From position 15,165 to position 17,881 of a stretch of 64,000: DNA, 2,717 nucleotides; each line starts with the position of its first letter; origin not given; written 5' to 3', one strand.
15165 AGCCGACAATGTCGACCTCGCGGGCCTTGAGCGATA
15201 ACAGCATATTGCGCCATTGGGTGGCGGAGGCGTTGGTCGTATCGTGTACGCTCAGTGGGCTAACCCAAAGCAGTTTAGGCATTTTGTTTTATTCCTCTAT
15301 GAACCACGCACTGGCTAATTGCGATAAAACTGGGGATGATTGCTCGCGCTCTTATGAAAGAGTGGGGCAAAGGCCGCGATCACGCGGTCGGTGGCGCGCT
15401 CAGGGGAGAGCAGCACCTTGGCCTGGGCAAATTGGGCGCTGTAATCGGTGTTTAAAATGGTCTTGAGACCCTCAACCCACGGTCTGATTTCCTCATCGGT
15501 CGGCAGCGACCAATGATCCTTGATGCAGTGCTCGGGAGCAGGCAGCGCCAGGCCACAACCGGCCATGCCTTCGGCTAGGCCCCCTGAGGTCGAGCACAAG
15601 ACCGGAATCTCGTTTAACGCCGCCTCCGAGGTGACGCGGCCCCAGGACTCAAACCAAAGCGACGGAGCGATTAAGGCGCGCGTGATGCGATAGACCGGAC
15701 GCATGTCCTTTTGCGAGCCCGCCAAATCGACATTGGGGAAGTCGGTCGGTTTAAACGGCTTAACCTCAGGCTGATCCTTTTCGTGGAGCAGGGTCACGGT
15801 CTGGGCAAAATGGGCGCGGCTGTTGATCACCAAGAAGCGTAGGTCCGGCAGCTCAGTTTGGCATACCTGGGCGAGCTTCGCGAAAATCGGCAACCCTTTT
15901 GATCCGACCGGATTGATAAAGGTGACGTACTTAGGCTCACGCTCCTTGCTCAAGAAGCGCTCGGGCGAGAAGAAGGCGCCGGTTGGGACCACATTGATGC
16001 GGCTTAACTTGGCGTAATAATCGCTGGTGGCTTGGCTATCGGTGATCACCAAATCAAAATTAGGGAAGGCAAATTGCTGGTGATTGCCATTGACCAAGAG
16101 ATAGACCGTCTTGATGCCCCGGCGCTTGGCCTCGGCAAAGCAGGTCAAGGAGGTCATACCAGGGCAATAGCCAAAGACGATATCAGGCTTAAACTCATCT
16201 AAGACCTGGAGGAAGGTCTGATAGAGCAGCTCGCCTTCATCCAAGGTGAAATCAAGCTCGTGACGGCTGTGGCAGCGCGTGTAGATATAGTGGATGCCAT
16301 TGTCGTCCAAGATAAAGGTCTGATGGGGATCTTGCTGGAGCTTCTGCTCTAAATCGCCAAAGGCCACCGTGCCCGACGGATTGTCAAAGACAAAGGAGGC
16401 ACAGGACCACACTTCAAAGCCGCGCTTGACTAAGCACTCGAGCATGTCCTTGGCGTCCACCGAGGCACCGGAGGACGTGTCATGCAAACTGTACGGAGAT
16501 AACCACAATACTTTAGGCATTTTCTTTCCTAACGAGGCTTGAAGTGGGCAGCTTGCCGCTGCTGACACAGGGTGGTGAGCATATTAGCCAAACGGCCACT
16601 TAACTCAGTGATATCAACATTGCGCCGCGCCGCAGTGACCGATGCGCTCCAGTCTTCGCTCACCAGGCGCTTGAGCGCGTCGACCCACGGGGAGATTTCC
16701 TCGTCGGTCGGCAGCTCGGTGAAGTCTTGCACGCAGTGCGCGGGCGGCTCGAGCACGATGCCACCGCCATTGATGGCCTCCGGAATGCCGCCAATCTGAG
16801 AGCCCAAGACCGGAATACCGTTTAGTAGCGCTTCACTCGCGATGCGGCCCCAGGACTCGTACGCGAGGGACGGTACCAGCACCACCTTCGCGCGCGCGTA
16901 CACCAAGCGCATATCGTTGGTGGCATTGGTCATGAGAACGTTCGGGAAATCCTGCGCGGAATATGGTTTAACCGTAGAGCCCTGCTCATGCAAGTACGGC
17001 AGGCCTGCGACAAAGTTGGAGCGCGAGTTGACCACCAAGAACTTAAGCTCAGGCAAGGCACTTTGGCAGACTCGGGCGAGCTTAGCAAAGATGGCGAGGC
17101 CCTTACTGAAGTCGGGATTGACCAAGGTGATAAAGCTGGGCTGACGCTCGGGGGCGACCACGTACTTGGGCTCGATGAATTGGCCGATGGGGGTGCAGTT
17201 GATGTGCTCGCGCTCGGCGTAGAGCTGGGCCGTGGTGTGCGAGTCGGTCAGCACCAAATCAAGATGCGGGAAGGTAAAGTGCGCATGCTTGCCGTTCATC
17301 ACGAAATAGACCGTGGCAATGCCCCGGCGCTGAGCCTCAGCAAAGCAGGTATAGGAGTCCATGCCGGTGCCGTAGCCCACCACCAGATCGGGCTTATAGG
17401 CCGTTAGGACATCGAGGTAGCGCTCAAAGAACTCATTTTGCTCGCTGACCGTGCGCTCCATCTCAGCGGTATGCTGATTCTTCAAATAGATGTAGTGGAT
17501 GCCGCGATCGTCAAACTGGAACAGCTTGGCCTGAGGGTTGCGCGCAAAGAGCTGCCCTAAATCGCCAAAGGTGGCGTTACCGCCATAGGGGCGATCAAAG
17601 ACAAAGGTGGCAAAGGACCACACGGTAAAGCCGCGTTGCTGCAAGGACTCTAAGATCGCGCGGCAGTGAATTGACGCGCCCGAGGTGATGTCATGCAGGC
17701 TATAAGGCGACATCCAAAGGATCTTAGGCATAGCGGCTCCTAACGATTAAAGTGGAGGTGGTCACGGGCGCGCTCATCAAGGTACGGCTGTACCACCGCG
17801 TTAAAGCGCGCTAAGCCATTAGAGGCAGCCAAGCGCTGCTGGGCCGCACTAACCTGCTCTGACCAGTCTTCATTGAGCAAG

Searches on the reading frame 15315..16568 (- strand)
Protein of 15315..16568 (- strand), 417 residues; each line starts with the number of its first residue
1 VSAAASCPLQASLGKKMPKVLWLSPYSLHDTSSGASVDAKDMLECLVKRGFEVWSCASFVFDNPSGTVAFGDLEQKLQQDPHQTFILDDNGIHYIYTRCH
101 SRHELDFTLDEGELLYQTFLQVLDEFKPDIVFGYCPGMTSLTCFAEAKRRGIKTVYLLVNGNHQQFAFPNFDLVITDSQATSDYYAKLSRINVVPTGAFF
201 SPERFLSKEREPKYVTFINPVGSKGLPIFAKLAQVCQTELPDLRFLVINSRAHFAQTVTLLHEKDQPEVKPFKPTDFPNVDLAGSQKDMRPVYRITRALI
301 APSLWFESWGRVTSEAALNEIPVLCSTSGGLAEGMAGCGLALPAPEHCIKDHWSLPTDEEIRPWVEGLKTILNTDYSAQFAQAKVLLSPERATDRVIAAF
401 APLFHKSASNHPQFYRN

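Call 32: search_protein_families(library=pfam, proteins=[window:15315-16568:-], max_evalue=0.00001)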
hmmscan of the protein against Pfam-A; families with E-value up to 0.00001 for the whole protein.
window:15315-16568:- (417 aa): 2 families
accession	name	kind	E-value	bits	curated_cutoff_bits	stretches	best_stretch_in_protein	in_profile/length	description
PF13692.12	Glyco_trans_1_4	-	3.6e-06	27.7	27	1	277-338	57-122/142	Glycosyl transferases group 1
PF00534.26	Glycos_transf_1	-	6.4e-06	26.2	26.4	0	279-333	74-129/172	Glycosyl transferases group 1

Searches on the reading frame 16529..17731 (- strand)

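Call 32: search_protein_families(library=pfam, proteins=[window:16529-17731:-], max_evalue=0.00001)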
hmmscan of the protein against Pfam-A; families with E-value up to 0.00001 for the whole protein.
window:16529-17731:- (400 aa): 3 families
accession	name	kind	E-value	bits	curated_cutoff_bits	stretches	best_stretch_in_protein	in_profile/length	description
PF13692.12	Glyco_trans_1_4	-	4.1e-09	37.3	27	1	262-329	57-126/142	Glycosyl transferases group 1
PF00534.26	Glycos_transf_1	-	9.6e-09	35.4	26.4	1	264-330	74-143/172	Glycosyl transferases group 1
PF20706.3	GT4-conflict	-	4.4e-06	26.4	26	0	273-364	274-362/385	Family 4 Glycosyltransferase in conflict systems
